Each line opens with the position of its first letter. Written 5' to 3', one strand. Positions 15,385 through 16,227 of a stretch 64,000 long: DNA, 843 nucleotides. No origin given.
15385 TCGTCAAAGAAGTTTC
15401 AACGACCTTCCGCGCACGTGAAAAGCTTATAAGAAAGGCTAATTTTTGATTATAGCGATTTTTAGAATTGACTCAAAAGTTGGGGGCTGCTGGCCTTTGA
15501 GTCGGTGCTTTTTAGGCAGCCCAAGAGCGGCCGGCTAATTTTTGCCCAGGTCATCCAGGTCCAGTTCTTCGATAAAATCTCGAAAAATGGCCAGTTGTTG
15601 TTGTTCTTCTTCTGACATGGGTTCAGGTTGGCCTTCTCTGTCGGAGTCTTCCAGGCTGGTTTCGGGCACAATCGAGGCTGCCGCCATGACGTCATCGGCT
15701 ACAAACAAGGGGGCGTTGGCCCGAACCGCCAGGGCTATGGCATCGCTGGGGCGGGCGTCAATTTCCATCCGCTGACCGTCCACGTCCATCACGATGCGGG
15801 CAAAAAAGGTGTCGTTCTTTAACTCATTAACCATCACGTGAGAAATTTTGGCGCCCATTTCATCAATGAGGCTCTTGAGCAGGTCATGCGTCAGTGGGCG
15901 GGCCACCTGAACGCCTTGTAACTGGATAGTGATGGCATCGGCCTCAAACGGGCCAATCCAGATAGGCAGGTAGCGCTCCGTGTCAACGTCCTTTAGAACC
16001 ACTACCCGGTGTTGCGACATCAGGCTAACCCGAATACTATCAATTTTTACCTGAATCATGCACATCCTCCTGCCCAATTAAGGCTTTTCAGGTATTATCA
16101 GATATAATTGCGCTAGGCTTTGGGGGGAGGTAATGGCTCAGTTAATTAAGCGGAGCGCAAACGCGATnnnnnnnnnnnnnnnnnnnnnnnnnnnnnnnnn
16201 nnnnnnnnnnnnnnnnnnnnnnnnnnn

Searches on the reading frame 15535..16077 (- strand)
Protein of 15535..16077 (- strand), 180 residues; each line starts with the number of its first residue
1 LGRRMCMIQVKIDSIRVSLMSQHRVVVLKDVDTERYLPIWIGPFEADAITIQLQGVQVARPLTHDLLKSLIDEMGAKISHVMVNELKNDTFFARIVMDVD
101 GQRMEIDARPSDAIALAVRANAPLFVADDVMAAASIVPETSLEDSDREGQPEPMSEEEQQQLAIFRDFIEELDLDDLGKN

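Call 3: search_protein_families(library=pfam, proteins=[window:15535-16077:-], max_evalue=0.01)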
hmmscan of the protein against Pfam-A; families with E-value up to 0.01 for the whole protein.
window:15535-16077:- (180 aa): 1 family
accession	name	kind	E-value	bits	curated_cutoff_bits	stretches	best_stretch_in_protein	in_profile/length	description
PF02577.19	BFN_dom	-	1.9e-41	140.9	27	1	26-137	1-110/112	Bifunctional nuclease domain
